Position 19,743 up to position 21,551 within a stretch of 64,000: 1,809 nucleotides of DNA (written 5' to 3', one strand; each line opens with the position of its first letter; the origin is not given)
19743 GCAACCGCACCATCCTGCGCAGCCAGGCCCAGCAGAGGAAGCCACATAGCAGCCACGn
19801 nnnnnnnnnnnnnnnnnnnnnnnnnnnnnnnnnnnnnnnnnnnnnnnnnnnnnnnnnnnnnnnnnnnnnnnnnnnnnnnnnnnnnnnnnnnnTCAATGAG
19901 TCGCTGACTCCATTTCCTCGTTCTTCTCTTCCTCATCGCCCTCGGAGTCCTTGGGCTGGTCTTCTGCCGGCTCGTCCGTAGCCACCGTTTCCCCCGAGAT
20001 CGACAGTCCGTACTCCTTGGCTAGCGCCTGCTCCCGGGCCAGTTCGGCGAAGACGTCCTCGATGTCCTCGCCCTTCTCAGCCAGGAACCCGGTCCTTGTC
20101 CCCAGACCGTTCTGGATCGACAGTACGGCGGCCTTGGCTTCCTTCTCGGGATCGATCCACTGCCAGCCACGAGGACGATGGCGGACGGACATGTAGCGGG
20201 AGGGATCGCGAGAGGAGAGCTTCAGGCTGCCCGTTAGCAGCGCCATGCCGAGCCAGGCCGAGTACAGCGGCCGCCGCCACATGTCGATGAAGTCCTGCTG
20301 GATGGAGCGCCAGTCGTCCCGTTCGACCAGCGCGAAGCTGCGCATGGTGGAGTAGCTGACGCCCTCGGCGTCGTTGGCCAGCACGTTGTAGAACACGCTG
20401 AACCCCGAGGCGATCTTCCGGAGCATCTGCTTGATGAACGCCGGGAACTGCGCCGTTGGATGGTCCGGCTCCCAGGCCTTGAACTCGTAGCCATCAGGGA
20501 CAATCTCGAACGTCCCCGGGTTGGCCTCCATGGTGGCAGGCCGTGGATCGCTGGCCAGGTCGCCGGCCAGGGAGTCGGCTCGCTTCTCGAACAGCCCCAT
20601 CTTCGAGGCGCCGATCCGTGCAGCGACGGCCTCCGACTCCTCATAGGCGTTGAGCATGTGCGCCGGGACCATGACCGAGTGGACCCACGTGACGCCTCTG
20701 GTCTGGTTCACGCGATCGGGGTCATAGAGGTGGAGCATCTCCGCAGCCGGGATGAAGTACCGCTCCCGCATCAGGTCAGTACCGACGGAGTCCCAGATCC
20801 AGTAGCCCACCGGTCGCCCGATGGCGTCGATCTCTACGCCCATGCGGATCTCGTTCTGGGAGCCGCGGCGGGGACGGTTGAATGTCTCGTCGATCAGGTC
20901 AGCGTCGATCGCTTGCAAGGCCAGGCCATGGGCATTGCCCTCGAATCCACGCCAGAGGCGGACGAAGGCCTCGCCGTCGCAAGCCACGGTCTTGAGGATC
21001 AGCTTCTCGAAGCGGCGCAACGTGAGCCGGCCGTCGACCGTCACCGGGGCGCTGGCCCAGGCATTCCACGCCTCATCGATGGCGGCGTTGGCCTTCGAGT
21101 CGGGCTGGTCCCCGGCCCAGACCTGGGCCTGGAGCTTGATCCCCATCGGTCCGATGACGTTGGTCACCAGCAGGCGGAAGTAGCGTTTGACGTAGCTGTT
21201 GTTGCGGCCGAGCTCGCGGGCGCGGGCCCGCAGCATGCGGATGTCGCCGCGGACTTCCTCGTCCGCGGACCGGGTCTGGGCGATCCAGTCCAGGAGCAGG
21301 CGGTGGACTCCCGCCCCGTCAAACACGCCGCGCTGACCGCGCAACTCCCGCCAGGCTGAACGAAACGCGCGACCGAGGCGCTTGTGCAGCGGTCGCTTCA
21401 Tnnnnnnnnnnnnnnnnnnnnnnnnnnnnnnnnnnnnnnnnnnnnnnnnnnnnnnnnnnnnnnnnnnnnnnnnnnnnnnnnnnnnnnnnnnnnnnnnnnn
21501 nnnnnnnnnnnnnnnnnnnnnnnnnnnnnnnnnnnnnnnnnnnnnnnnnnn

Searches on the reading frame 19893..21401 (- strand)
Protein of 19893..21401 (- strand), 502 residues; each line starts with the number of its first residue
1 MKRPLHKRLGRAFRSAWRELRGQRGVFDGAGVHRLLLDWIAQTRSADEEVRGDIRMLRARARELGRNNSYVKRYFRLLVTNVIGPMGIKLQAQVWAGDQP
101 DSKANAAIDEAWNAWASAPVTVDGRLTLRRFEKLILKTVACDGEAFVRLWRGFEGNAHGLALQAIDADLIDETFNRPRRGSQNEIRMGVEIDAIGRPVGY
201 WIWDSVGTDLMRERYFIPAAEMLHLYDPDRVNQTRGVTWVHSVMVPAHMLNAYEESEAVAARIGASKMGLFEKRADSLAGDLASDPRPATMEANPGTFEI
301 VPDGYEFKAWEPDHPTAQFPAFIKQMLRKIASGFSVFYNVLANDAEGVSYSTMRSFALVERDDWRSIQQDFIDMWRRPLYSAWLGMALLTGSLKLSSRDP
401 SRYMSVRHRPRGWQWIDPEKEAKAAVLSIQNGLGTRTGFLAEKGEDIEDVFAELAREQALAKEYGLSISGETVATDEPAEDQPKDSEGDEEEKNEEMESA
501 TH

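Call 5: search_protein_families(library=pfam, proteins=[window:19893-21401:-], max_evalue=0.01)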
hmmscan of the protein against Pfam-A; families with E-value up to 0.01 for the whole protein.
window:19893-21401:- (502 aa): 1 family
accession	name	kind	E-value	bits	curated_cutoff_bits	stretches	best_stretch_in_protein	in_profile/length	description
PF05136.18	Phage_portal_2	-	6.3e-85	285.9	32.9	1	34-368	3-354/354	Phage portal protein, lambda family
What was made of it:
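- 19893..21401 (-): Portal protein, lambda family. It is divergent from the capsid gene. PF05136, E = 6e-85 (call 5).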

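Call 19: find_related_loci(query=window:19893-21401:-, collection=viral_contigs, flank=10000)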
Query window:19893-21401:- (502 aa) in viral_contigs; peptide patterns used: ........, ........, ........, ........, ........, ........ (x = any residue, [..] = any of these).
28 stretches matched a pattern; 27 encode a relative of the query (tblastn E <= 1e-3); 26 distinct loci.
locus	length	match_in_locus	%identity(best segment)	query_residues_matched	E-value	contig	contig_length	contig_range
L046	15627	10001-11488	97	1-496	0e+0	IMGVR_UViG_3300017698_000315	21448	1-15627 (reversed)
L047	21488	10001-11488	97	1-496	0e+0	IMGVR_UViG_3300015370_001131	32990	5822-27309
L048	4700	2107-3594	96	1-496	0e+0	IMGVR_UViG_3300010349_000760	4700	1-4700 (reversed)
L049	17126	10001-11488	92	1-496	0e+0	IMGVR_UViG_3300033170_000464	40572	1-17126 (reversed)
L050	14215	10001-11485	90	1-494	0e+0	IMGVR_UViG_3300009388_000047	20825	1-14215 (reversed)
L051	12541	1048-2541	89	1-499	0e+0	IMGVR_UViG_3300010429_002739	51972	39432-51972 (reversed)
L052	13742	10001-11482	88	1-493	0e+0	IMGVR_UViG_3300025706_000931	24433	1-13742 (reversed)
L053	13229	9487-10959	88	1-491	0e+0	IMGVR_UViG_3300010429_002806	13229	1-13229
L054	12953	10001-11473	89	1-490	0e+0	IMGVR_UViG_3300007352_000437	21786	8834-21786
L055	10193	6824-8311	86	2-494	0e+0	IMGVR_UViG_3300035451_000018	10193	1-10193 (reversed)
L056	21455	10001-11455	86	1-491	0e+0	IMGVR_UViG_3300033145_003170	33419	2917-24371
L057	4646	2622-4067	91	1-482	0e+0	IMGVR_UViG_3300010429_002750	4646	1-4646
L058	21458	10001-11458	95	1-486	0e+0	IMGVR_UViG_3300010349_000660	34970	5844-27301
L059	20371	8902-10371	84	2-487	0e+0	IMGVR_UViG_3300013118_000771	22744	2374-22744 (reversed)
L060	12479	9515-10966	86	12-494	0e+0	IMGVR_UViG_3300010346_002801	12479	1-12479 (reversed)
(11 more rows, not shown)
